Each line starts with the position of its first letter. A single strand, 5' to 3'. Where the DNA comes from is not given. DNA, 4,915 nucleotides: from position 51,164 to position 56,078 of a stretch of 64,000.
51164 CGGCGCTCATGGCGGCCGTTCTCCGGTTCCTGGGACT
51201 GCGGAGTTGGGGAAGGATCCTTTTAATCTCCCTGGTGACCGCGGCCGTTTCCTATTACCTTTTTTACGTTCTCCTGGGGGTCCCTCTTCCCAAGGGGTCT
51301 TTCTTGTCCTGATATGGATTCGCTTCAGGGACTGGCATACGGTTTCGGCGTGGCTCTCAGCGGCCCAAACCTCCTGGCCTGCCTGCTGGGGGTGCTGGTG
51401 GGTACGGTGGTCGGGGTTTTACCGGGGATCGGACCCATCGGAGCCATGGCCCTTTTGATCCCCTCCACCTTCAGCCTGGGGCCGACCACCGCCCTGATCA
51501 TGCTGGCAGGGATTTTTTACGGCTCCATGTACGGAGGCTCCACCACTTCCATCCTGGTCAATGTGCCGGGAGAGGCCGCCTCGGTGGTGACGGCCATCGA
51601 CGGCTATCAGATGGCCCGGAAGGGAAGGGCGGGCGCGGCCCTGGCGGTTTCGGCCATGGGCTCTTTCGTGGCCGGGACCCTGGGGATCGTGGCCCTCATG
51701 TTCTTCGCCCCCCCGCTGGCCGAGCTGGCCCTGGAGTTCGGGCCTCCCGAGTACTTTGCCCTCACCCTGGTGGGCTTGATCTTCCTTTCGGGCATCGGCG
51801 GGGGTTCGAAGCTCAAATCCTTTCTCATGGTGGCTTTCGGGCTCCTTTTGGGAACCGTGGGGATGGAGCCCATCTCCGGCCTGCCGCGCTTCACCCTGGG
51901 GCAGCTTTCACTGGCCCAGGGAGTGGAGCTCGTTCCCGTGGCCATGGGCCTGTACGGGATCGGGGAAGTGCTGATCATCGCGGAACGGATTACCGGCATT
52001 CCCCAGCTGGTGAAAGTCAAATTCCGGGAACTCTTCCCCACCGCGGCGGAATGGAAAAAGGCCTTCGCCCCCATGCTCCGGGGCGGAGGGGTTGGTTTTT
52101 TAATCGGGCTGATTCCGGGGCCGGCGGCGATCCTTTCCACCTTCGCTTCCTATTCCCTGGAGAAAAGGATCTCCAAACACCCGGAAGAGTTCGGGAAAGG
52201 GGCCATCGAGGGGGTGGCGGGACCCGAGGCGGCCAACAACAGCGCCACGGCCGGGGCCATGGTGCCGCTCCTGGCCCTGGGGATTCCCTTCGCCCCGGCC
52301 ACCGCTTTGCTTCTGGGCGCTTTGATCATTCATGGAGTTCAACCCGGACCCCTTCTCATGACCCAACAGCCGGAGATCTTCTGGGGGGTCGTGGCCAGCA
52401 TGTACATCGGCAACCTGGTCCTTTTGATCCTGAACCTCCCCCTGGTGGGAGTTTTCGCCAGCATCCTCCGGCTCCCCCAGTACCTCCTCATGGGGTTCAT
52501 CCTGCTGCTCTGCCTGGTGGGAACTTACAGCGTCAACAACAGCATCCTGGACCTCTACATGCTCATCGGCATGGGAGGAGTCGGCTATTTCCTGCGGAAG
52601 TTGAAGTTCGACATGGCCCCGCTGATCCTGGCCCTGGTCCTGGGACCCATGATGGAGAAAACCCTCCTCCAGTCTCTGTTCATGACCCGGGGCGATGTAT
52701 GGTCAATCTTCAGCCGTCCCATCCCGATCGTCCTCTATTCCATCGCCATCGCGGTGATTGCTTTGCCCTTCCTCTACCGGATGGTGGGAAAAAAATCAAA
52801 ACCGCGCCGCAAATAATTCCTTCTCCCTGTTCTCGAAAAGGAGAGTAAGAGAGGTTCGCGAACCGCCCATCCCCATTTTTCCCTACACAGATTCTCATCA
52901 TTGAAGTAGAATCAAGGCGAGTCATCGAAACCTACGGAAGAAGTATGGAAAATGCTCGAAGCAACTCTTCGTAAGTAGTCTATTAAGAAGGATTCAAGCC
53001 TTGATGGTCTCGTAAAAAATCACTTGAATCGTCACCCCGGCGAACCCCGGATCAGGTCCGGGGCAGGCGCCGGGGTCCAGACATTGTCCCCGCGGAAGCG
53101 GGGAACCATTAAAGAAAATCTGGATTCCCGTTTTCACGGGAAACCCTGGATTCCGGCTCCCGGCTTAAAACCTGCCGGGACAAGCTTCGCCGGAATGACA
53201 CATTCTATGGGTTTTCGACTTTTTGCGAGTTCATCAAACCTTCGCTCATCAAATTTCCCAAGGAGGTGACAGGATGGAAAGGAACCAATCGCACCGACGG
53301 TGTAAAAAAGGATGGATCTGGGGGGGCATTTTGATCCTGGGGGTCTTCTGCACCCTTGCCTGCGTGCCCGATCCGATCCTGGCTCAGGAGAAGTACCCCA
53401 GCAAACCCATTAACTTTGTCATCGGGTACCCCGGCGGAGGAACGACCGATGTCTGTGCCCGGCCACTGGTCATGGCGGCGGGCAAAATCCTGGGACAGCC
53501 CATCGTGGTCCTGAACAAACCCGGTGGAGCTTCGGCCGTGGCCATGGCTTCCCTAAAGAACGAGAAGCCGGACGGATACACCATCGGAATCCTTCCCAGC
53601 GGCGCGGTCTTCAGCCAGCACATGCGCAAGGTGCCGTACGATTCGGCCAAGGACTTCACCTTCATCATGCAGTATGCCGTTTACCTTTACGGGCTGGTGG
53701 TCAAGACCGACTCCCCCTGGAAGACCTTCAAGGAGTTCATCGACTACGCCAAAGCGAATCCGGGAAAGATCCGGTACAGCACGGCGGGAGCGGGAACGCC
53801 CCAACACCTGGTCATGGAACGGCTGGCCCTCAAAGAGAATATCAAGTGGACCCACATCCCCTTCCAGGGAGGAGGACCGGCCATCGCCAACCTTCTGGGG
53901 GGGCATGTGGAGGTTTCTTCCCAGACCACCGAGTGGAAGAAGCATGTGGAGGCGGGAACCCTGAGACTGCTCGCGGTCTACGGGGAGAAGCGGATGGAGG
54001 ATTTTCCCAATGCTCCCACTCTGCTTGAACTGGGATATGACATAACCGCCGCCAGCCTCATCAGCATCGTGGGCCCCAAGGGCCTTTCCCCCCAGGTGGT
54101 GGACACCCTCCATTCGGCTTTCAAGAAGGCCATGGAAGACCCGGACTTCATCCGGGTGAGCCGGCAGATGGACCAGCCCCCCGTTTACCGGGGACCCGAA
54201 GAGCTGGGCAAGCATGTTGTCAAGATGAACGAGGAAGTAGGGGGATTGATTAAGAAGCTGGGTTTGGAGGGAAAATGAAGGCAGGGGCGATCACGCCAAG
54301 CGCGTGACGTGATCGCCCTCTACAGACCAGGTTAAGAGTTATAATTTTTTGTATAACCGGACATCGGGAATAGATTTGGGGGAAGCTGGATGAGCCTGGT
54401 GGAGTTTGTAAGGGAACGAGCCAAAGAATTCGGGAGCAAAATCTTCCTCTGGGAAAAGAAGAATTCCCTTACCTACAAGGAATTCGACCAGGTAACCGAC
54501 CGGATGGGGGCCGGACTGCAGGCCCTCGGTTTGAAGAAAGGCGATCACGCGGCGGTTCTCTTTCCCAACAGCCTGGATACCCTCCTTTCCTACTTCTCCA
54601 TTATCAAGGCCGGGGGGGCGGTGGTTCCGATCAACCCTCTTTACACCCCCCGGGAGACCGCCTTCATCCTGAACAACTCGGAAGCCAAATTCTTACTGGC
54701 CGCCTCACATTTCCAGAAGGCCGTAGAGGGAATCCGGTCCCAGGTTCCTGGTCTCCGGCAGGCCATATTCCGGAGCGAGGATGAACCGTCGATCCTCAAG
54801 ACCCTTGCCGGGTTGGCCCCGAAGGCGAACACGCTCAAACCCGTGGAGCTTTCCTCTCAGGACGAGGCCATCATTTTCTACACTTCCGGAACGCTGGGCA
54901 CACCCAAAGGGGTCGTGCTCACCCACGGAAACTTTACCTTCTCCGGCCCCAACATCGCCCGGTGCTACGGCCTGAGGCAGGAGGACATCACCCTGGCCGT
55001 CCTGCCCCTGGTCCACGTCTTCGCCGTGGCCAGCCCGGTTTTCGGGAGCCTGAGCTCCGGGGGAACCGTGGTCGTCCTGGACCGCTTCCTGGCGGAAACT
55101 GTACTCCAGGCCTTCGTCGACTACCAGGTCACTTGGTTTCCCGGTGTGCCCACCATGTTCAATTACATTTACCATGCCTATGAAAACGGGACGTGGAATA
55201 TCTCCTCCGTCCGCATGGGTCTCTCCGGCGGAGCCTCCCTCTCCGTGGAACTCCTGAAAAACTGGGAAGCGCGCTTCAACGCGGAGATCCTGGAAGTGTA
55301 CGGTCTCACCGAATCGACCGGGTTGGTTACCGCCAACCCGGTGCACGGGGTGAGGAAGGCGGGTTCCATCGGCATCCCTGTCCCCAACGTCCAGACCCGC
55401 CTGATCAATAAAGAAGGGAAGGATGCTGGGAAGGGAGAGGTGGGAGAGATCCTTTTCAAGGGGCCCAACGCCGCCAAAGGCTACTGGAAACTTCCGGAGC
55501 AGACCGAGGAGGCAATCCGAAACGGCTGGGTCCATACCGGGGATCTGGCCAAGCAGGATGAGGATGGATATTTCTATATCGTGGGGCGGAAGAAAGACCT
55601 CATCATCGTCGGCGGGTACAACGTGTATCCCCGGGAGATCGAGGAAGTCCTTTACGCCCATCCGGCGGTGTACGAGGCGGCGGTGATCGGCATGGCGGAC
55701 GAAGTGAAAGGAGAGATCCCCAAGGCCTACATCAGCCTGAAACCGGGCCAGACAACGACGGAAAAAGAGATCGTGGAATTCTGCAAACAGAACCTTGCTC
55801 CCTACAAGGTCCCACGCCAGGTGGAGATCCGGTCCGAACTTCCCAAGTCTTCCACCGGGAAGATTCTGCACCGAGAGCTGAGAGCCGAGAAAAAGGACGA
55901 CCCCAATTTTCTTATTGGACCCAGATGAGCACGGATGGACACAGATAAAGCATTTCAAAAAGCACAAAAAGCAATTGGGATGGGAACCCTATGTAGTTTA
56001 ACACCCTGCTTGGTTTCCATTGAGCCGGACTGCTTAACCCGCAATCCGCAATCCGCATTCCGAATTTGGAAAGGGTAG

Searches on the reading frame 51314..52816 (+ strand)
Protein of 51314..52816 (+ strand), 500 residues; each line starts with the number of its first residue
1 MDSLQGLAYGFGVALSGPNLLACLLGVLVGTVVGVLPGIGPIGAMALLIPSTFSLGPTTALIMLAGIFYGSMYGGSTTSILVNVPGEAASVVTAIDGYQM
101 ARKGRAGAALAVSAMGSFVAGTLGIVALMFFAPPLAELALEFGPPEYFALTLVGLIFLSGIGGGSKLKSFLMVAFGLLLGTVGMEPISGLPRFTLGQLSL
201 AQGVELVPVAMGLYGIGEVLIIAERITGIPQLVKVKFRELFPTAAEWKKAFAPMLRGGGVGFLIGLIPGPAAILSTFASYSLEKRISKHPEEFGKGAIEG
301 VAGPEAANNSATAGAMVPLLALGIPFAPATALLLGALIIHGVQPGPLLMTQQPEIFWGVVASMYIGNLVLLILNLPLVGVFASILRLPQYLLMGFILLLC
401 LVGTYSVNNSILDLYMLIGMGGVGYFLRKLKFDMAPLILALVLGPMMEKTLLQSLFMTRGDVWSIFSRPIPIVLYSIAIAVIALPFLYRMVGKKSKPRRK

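Call 28: search_protein_families(library=pfam, proteins=[window:51314-52816:+], max_evalue=0.0001)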
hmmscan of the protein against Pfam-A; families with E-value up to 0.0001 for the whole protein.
window:51314-52816:+ (500 aa): 1 family
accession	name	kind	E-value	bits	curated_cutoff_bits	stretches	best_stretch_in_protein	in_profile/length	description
PF01970.21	TctA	-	9.7e-156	519.1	28.9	1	20-439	1-423/423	Tripartite tricarboxylate transporter TctA family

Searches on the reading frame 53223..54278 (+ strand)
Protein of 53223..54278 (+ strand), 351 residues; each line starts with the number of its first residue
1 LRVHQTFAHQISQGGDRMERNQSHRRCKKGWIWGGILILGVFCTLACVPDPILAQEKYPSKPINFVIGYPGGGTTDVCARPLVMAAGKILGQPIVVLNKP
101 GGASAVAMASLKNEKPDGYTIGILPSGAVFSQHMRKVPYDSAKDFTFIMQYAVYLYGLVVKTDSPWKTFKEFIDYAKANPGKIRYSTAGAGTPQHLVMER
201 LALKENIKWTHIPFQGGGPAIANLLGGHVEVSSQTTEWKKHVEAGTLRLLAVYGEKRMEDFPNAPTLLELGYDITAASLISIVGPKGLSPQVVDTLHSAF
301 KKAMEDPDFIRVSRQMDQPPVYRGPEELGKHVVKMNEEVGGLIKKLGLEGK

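Call 28: search_protein_families(library=pfam, proteins=[window:53223-54278:+], max_evalue=0.0001)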
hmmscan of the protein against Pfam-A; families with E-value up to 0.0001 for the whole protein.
window:53223-54278:+ (351 aa): 1 family
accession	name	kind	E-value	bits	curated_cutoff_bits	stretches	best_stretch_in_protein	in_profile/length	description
PF03401.19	TctC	-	2.9e-68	230.8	27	1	79-348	2-274/274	Tripartite tricarboxylate transporter family receptor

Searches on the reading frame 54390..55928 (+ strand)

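Call 28: search_protein_families(library=pfam, proteins=[window:54390-55928:+], max_evalue=0.0001)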
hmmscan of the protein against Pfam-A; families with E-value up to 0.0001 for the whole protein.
window:54390-55928:+ (512 aa): 2 families
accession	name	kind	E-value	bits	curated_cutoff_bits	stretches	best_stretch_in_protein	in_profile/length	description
PF00501.34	AMP-binding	-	2.7e-90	303.4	29.9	1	8-366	2-384/384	AMP-binding enzyme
PF13193.12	AMP-binding_C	-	1.9e-24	86.8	24.5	1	416-491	1-76/76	AMP-binding enzyme C-terminal domain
